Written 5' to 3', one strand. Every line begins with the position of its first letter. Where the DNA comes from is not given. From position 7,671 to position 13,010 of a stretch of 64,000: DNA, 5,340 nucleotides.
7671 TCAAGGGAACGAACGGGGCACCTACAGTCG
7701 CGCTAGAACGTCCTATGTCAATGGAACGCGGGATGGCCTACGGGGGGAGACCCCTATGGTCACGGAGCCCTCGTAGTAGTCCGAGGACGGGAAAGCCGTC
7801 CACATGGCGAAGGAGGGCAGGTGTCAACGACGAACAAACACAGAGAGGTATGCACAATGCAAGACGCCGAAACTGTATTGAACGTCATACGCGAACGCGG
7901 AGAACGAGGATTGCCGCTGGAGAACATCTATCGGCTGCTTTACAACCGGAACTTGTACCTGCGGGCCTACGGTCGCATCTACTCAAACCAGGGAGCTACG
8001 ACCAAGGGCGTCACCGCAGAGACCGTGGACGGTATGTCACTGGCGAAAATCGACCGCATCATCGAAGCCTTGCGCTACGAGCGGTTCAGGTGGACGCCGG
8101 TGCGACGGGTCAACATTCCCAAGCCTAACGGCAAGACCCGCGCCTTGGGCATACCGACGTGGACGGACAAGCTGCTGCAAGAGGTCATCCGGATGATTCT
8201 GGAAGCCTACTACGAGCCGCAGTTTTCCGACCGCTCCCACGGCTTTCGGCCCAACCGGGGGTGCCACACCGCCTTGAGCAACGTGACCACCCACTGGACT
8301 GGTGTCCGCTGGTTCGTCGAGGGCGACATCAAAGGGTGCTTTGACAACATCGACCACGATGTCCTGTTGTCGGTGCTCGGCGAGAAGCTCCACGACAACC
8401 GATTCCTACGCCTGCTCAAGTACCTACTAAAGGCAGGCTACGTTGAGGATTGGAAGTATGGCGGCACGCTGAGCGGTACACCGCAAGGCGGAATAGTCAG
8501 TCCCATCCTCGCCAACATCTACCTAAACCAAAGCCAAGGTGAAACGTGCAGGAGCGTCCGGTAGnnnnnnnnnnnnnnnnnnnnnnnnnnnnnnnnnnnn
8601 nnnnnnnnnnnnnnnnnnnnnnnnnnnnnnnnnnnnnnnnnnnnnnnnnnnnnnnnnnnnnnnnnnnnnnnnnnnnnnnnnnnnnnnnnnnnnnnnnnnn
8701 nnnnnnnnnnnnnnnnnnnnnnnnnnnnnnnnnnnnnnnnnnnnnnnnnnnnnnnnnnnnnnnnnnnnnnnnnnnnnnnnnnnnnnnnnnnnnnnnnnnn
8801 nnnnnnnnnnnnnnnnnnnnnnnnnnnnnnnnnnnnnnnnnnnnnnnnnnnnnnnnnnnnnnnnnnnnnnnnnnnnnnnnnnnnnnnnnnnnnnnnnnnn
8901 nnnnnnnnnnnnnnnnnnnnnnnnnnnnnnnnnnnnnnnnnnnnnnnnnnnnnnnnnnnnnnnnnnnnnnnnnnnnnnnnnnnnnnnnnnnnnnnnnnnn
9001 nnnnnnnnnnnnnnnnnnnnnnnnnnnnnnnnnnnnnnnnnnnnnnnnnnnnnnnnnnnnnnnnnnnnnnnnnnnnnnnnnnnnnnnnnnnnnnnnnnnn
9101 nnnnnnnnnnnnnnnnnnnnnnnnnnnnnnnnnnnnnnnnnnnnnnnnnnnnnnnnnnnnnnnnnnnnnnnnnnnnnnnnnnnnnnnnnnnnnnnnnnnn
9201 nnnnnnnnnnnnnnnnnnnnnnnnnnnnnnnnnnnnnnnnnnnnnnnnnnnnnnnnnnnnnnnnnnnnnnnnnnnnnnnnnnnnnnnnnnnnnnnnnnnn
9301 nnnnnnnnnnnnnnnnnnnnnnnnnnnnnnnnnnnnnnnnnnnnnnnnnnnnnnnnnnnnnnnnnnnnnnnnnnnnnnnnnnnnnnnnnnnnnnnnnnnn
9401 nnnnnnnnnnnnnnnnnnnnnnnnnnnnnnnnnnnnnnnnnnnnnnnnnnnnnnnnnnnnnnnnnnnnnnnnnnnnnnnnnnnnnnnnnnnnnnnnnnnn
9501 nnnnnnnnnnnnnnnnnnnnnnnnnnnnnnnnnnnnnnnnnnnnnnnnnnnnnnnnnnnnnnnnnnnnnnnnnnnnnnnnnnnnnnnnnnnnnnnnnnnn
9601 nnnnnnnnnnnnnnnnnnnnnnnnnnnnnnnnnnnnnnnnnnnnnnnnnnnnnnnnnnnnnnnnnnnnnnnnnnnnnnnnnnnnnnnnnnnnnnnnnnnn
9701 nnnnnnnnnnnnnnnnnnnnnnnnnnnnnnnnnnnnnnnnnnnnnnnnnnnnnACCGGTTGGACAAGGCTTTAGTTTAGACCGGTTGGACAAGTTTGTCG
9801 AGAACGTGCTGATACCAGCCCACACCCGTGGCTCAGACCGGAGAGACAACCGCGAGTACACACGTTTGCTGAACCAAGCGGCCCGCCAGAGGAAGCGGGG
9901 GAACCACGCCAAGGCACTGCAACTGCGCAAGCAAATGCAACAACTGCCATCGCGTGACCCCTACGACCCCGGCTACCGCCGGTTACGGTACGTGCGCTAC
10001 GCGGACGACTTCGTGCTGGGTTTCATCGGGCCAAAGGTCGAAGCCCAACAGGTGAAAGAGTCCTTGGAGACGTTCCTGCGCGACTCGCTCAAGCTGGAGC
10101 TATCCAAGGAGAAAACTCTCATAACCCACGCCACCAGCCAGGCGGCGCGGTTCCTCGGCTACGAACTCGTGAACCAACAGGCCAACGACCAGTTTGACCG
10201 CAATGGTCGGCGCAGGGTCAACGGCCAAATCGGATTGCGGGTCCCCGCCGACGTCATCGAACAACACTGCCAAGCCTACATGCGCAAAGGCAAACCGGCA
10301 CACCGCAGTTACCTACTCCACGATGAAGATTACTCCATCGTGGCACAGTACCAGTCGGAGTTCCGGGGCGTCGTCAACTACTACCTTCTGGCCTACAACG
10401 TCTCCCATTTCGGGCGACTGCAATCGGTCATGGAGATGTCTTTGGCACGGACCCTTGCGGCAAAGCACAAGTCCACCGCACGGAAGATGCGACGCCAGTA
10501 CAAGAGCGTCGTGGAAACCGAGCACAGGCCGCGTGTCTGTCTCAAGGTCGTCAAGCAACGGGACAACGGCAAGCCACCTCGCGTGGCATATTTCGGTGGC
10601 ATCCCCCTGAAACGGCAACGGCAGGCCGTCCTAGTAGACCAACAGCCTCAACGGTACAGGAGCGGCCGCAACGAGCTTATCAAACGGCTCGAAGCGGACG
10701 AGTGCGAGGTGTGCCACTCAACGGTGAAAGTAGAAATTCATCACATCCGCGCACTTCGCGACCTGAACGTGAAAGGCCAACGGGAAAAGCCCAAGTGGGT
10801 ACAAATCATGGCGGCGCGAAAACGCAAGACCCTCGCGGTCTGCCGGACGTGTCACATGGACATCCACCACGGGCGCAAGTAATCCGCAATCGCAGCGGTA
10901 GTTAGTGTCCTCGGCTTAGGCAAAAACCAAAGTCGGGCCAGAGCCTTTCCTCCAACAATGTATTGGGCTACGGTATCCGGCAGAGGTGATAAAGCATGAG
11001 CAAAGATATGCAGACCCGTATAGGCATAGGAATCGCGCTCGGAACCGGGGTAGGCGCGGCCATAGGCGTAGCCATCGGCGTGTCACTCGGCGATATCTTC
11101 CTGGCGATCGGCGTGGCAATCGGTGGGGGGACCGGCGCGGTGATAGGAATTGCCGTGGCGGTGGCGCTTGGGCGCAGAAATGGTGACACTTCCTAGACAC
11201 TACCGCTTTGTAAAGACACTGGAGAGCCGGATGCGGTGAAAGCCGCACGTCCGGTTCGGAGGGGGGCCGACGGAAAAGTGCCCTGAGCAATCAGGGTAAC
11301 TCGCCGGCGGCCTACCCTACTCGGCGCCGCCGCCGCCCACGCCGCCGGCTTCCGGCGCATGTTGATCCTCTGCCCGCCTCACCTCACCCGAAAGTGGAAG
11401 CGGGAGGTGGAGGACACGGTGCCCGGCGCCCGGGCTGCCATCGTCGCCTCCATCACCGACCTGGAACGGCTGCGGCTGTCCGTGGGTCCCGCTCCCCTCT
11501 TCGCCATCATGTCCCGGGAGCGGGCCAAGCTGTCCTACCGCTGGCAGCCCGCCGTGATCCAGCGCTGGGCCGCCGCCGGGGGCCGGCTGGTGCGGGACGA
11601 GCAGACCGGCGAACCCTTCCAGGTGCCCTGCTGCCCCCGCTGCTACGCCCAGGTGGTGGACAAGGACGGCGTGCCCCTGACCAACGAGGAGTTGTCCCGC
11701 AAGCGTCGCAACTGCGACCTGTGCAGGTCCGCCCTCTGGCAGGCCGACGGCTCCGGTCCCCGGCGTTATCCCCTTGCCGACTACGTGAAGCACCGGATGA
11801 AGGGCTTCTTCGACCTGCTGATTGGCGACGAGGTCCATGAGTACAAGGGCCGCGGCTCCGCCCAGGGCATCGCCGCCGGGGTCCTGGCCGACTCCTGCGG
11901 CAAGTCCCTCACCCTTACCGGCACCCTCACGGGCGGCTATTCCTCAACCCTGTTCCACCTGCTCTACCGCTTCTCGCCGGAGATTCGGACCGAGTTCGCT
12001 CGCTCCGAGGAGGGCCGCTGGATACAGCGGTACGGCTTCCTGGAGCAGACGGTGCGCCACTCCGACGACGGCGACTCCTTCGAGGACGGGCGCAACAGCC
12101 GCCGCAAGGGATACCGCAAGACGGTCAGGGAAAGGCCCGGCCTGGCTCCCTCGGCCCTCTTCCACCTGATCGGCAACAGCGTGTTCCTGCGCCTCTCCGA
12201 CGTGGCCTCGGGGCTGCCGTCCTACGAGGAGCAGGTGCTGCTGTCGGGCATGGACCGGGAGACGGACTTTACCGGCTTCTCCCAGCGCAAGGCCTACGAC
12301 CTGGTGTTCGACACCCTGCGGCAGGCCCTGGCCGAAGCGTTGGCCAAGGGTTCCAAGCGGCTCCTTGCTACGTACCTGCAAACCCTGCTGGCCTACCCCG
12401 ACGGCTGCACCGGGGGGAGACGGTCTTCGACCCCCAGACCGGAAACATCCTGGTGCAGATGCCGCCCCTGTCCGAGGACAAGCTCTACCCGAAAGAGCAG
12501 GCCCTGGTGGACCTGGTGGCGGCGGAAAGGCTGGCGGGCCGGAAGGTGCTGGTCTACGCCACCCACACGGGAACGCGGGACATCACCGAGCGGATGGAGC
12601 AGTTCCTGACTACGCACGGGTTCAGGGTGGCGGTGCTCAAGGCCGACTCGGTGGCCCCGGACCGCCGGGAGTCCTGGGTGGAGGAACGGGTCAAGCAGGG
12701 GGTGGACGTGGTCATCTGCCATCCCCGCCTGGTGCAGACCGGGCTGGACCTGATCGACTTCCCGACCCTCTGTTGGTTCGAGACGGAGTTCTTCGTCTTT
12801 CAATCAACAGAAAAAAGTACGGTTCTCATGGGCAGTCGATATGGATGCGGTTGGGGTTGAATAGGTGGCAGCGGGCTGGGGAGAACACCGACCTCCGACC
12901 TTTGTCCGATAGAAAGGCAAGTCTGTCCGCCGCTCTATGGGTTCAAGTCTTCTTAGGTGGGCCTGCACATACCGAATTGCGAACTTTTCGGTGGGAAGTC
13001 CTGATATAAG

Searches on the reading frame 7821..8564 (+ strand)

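Call 22: search_protein_families(library=pfam, proteins=[window:7821-8564:+], max_evalue=0.01)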
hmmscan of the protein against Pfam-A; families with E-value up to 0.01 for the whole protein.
window:7821-8564:+ (247 aa): 1 family
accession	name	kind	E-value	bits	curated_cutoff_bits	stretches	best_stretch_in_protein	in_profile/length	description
PF00078.32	RVT_1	-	5.6e-23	82.2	29.6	1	99-238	1-137/205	Reverse transcriptase (RNA-dependent DNA polymerase)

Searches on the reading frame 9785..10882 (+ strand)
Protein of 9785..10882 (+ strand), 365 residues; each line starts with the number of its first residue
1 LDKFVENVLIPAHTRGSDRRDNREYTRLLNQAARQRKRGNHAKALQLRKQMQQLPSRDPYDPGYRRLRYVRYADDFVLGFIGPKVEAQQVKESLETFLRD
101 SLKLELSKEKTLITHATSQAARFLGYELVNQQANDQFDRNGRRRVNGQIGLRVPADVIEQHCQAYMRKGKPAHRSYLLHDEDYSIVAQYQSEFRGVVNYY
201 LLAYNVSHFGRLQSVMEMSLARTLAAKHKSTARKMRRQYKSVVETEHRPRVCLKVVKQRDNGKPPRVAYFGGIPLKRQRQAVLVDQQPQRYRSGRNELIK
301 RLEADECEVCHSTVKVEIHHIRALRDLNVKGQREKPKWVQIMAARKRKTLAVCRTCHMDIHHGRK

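Call 3: search_protein_families(library=pfam, proteins=[window:9785-10882:+], max_evalue=0.1)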
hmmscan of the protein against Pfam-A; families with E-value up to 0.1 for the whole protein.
window:9785-10882:+ (365 aa): 5 families
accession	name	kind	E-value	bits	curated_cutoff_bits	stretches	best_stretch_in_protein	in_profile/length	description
PF21368.3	AI2M-like_HNH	-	2.4e-13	50.2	23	1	307-357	1-49/49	AI2M/AI1M-like, HNH endonuclease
PF01348.27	Intron_maturas2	-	1e-12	48.6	20.8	1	160-237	21-100/140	Type II intron maturase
PF00078.32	RVT_1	-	1.2e-07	32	29.6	1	66-128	146-205/205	Reverse transcriptase (RNA-dependent DNA polymerase)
PF22113.1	Mtrc-MtrF_II-IV_dom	-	0.00061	19.8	30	1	289-361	66-131/176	Outer membrane cytochrome MtrC/MtrF-like, domains II/IV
PF08388.16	GIIM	-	0.0027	18.1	23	1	185-237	24-78/80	Group II intron, maturase-specific domain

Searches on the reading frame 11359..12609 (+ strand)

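Call 3: search_protein_families(library=pfam, proteins=[window:11359-12609:+], max_evalue=0.1)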
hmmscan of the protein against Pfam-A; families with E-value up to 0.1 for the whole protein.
window:11359-12609:+ (416 aa): 0 families

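Call 4: search_protein_families(library=padloc, proteins=[window:11359-12609:+], max_evalue=0.1)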
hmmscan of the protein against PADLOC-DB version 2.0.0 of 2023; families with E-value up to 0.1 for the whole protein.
window:11359-12609:+ (416 aa): 1 family
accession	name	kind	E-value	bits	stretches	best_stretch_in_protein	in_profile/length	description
PDLC02621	DrmD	-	0.061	9.5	0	1-19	171-189/1040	DrmD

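Call 5: search_protein_families(library=ncbifam, proteins=[window:11359-12609:+], max_evalue=0.1)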
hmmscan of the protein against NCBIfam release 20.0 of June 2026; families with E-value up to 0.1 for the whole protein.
window:11359-12609:+ (416 aa): 1 family
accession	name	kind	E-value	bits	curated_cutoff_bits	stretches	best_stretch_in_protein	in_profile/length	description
NF038317.1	DISARM_DrmD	equivalog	0.0015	16.9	610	0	1-20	157-176/1021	DISARM system SNF2-like helicase DrmD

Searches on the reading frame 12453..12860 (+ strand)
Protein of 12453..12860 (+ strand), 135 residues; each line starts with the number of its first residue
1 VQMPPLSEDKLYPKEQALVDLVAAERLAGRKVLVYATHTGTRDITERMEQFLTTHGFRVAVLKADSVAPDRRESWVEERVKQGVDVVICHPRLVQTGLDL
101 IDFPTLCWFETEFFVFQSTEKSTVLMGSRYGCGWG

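Call 3: search_protein_families(library=pfam, proteins=[window:12453-12860:+], max_evalue=0.1)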
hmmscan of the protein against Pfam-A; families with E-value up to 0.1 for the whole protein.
window:12453-12860:+ (135 aa): 4 families
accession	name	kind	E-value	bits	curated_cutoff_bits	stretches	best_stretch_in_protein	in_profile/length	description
PF00271.37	Helicase_C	-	0.0017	19.1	23.5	1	14-106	2-87/110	Helicase conserved C-terminal domain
PF11296.14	DUF3097_C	-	0.0092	16.3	27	1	17-91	12-84/159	DUF3097, C-terminal domain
PF03466.25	LysR_substrate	-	0.054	13.3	28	0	21-66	95-138/209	LysR substrate binding domain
PF11382.13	MctB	-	0.076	13.1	25.6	1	17-60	71-114/306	Copper transport outer membrane protein, MctB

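Call 4: search_protein_families(library=padloc, proteins=[window:12453-12860:+], max_evalue=0.1)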
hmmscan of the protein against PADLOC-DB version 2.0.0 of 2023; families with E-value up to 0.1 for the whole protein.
window:12453-12860:+ (135 aa): 2 families
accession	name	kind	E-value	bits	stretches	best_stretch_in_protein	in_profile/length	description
PDLC02501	BrxHI|BrxHII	-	0.001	15.3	1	19-103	236-317/925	BrxHI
PDLC02864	DpdF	-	0.03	11.1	1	14-73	220-275/610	DpdF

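Call 5: search_protein_families(library=ncbifam, proteins=[window:12453-12860:+], max_evalue=0.1)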
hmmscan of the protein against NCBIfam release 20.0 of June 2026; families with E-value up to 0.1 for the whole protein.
window:12453-12860:+ (135 aa): 2 families
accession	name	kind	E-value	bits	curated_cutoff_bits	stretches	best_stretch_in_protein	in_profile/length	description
NF003673.1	PRK05298.1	equivalog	0.031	12.6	743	1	18-106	432-515/653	excinuclease ABC subunit UvrB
NF003390.0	PRK04537.1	equivalog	0.07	12.2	732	0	25-86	253-310/572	ATP-dependent RNA helicase RhlB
